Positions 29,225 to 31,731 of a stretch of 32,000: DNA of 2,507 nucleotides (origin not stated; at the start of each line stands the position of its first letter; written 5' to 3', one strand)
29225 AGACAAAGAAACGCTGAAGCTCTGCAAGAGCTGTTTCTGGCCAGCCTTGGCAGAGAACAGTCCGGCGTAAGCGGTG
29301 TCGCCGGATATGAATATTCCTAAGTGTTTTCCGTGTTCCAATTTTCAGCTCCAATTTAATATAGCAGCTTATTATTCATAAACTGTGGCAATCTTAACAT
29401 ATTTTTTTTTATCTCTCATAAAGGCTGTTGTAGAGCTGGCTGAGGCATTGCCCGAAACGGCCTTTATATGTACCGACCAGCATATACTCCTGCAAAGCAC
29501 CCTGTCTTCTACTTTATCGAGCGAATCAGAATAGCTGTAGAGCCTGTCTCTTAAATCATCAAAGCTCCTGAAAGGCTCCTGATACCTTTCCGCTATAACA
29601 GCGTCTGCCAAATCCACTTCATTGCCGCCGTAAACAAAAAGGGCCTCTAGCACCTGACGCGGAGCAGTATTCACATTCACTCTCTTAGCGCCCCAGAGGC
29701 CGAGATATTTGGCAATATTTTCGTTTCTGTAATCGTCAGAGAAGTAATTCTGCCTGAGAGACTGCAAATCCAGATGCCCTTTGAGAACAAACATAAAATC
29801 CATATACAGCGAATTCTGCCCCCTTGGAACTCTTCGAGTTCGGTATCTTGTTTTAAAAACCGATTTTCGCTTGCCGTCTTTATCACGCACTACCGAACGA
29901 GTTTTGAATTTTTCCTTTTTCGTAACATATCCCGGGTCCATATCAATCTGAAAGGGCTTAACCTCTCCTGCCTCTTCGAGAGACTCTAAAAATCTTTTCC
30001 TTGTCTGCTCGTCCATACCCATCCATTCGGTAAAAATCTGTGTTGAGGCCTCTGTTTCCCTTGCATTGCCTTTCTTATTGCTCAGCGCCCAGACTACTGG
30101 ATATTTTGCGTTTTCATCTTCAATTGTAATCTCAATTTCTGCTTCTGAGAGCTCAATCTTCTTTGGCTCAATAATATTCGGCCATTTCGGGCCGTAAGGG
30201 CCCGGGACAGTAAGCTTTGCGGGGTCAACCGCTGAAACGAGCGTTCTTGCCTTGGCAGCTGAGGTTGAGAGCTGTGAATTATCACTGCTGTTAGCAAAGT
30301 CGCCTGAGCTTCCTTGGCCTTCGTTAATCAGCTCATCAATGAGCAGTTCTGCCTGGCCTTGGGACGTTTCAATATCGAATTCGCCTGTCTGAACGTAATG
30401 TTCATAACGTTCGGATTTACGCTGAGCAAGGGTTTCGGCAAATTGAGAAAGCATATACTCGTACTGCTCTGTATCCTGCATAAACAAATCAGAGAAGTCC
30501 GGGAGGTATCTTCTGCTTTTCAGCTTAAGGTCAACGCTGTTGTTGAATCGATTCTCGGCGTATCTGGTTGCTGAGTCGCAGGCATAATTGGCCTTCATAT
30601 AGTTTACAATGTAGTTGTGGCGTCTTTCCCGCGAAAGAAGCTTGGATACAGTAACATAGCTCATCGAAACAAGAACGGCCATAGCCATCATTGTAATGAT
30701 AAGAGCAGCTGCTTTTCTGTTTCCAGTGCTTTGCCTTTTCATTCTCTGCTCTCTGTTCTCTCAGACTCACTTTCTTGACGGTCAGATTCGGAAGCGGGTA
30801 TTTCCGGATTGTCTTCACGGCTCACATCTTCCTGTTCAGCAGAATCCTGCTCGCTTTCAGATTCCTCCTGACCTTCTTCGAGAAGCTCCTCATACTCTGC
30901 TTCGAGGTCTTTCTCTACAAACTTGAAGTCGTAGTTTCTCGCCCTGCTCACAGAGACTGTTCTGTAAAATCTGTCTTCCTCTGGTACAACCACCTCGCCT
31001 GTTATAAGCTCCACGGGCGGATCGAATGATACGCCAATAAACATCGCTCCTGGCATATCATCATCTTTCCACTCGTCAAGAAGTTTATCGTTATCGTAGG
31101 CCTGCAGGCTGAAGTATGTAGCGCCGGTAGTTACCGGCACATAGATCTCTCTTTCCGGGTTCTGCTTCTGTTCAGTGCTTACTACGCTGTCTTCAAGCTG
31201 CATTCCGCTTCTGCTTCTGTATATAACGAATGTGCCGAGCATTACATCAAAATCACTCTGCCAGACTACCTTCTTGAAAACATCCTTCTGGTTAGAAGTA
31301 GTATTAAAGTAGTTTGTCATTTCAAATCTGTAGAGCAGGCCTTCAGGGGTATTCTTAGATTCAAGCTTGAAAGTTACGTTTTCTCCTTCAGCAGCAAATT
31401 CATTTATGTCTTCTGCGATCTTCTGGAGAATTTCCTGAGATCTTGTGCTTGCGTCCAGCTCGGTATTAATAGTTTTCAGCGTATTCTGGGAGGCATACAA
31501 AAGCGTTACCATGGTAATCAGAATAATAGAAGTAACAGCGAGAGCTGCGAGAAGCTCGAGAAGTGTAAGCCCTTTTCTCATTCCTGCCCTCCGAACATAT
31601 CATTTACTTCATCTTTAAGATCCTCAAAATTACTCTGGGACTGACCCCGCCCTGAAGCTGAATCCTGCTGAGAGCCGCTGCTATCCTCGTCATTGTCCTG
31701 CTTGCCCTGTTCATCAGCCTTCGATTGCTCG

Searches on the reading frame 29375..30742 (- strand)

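Call 12: search_protein_families(library=pfam, proteins=[window:29375-30742:-], max_evalue=0.001)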
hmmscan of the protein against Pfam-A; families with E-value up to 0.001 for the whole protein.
window:29375-30742:- (456 aa): 1 family
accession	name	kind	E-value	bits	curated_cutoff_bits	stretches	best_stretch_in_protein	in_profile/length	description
PF03934.19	T2SSK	-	2.6e-08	34.5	24.2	1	355-399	1-43/63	Type II secretion system (T2SS), protein K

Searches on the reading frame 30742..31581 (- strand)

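Call 12: search_protein_families(library=pfam, proteins=[window:30742-31581:-], max_evalue=0.001)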
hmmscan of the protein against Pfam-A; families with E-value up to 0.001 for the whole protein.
window:30742-31581:- (280 aa): 1 family
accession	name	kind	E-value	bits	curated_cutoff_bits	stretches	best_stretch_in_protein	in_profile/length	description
PF07963.17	N_methyl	-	0.00096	19.1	21.2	0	2-23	4-25/27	Prokaryotic N-terminal methylation motif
